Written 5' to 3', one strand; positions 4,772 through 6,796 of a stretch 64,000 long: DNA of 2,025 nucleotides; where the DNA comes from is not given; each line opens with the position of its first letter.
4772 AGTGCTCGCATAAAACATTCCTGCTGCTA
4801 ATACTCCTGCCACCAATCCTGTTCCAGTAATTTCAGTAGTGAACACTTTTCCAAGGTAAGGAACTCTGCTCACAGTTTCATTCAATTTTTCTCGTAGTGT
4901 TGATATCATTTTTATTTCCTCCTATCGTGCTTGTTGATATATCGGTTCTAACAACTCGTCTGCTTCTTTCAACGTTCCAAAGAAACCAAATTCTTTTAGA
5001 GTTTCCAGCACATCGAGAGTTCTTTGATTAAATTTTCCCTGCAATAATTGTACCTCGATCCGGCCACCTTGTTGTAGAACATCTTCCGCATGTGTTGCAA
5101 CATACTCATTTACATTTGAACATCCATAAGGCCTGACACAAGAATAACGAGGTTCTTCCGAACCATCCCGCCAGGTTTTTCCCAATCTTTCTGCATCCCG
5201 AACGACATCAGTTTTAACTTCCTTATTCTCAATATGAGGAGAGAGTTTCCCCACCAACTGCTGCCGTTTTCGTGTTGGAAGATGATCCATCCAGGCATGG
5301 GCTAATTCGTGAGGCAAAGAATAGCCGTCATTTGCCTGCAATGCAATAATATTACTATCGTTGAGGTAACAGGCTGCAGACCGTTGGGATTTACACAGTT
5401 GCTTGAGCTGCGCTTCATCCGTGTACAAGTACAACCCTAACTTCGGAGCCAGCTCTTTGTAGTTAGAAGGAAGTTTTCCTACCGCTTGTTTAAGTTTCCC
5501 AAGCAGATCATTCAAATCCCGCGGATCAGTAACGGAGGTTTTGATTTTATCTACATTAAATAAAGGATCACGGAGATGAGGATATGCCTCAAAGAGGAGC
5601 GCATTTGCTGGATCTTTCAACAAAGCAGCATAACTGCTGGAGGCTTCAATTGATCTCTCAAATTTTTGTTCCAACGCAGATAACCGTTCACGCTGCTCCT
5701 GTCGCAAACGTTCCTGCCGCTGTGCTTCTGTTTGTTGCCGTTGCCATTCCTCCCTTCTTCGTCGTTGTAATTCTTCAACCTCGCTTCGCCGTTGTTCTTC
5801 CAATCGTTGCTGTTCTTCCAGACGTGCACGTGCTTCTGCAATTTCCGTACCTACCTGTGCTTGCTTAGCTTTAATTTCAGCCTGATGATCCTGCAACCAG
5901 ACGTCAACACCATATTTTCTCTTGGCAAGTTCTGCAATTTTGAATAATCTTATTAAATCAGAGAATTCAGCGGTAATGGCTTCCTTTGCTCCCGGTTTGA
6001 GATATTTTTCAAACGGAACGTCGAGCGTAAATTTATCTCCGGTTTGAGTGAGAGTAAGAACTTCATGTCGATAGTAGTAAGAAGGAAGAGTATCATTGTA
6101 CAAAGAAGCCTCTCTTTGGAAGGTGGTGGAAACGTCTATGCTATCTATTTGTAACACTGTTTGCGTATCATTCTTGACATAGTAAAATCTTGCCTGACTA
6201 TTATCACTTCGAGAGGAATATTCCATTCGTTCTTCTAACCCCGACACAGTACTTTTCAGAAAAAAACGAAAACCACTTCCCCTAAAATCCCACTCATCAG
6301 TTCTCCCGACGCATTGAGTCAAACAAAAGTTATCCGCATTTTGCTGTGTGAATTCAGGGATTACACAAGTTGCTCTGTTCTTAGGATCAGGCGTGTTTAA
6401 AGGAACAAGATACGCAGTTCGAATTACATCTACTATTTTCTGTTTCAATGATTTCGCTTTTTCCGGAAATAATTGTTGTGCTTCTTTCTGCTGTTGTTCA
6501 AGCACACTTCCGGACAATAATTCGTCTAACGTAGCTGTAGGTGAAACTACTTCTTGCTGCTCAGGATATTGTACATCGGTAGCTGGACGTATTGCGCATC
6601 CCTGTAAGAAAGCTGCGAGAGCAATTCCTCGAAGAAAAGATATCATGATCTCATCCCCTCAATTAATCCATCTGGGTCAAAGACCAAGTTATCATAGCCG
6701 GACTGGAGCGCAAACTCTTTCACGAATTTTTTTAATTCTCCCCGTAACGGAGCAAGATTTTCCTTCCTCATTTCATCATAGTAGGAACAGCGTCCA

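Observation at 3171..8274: GC-rich (about 50% versus about 40%) four-gene translationally coupled operon encoding a lipobox/HExxH/coiled-coil protein and secreted partners; likely horizontally acquired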

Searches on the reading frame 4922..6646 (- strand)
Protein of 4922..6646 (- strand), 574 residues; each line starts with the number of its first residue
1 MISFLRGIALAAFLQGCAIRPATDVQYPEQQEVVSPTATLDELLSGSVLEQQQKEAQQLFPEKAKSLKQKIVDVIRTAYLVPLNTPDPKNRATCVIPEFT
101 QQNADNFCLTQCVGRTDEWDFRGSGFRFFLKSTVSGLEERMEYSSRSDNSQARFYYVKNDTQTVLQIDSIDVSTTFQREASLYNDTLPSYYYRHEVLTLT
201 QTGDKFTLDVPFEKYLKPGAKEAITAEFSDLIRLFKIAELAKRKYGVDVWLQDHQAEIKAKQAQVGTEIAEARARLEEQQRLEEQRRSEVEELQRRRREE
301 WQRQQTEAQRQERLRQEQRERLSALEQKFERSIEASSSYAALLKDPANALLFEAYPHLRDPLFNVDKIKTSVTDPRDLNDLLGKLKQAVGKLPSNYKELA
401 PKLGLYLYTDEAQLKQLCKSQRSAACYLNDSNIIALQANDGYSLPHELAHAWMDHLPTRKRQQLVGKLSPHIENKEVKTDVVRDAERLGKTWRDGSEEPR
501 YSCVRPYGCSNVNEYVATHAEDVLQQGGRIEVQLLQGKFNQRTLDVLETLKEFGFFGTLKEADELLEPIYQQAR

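Call 5: search_protein_families(library=pfam, proteins=[window:4922-6646:-], max_evalue=1)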
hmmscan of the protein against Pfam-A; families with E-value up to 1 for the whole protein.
window:4922-6646:- (574 aa): 1 family
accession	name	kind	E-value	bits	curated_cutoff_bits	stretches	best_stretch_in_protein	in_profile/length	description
PF02841.20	GBP_C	-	0.47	10.2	24.3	0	258-333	182-286/297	Guanylate-binding protein, C-terminal domain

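Call 6: search_protein_families(library=ncbifam, proteins=[window:4922-6646:-], max_evalue=1)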
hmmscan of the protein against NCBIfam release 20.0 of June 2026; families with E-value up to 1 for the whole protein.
window:4922-6646:- (574 aa): 4 families
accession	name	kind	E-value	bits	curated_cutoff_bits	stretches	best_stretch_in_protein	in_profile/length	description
NF049876.1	CellDivBlhA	equivalog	0.00085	19.4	250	1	222-337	18-130/199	cell division protein BlhA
TIGR02169.1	SMC_prok_A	equivalog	0.0017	16.1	729.4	1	252-338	744-830/1165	chromosome segregation protein SMC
NF045780.1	TrlF_fam_ATP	equivalog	0.058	12.1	350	1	226-344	440-682/944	TrlF family AAA-like ATPase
TIGR01616.1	nitro_assoc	hypoth_equivalog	0.12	12.5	109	1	332-391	72-122/126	nitrogenase-associated protein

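Call 7: find_encoding_contigs(protein=window:4922-6646:-, flank=10000, max_places=6)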
Protein window:4922-6646:- (574 aa): no gene with exactly this product is on record in the collection.

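Call 10: find_homologous_proteins(query=window:4922-6646:-, max_evalue=0.001)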
Query window:4922-6646:- (574 aa): 1 proteins with E <= 0.001 among 8000 candidates.
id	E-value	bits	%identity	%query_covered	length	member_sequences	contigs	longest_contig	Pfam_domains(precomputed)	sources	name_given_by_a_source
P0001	0.0e+0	1282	100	100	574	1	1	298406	-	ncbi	-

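Call 18: search_solved_structures(query=window:4922-6646:-, max_evalue=10)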
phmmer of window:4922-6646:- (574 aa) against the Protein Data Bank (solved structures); distinct sequences matched with E-value up to 10: 4.
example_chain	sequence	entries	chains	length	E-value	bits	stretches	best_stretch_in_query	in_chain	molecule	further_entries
2qa7_A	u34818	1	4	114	1.2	11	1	240-330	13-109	Huntingtin-interacting protein 1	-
3i00_A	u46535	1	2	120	2.8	9.7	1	240-330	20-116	Huntingtin-interacting protein 1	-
29vf_O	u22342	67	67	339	5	8.9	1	274-330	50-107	TATA-box-binding protein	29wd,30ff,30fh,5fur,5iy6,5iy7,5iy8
9w9h_A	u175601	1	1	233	6.6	8.5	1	271-328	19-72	Kinesin-like protein KIF3A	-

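Call 20: search_protein_families(library=phrogs, proteins=[window:4922-6646:-], max_evalue=1)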
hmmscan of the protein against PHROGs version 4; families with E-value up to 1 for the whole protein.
window:4922-6646:- (574 aa): 1 family
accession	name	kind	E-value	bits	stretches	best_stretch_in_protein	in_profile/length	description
phrog_339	-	tail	0.21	10.7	1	242-343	791-891/1123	tail length tape measure protein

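Call 21: search_protein_families(library=padloc, proteins=[window:4922-6646:-], max_evalue=1)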
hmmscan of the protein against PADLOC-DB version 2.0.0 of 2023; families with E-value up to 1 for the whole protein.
window:4922-6646:- (574 aa): 2 families
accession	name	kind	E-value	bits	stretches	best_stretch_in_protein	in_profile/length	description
PDLC05062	PDC-S66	-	0.59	7.5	0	252-320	65-131/282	-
PDLC03839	LeoA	-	0.64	7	0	243-336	264-357/559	-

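Call 31: predict_structure(protein=window:4922-6646:-)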
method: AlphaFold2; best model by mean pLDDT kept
length: 574 residues; sequences in the alignment: 1
mean_pLDDT: 43.2   pTM: 0.23
mean pLDDT of the five models: 43.2, 40.0, 39.8, 38.8, 37.0
residues with pLDDT >= 90: 6; 70-90: 48; 50-70: 56; < 50: 464
segments of 3 or more residues with pLDDT < 50: 1-221, 223-255, 329-411, 413-538
pLDDT, mean of each block of 10 residues (from residue 1): 36 33 29 31 41 43 42 36 36 36 32 32 30 31 31 30 27 27 26 32 44 42 46 42 37 50 66 80 87 89 86 83 62 40 42 43 38 40 45 40 39 46 39 37 34 36 33 31 32 38 36 40 41 43 55 55 61 55
secondary structure, 60 per line:
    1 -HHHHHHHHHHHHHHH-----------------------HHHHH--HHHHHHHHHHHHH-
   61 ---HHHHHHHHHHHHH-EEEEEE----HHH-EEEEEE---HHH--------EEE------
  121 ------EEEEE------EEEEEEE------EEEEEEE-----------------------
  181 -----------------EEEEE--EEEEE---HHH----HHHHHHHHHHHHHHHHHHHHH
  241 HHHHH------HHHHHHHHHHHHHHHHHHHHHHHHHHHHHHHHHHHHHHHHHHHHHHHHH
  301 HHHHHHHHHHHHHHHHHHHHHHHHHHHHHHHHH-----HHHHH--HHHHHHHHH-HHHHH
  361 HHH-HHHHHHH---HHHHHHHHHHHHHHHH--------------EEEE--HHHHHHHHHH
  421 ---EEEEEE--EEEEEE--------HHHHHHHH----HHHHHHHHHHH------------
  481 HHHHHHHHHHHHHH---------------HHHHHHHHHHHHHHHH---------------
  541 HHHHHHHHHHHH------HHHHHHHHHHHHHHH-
elements in order: H2-16 H40-44 H47-59 H64-76 E78-83 E92-97 E112-114 E127-131 E138-144 E151-157 E198-202 E205-209 H220-245 H252-333 H339-343 H346-354 H356-363 H365-371 H375-390 E405-408 H411-420 E424-429 E432-437 H446-453 H458-468 H481-494 H510-525 H541-552 H559-573

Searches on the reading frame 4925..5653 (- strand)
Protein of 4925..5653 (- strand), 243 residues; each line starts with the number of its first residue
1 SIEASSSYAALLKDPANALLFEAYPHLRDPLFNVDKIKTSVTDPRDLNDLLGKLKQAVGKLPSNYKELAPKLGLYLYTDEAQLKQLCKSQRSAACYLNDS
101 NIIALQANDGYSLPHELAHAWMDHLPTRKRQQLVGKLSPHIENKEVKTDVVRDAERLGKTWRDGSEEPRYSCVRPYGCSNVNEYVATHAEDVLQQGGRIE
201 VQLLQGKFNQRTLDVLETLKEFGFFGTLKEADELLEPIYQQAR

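Call 41: find_homologous_proteins(query=window:4925-5653:-, max_evalue=0.01)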
Query seq(243 aa): 434 candidates shared short words with the query, none scored E <= 0.01.

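Call 81: search_protein_families(library=pfam, proteins=[window:4925-5653:-], max_evalue=10)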
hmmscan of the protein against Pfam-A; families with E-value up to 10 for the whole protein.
seq(243 aa): 0 families
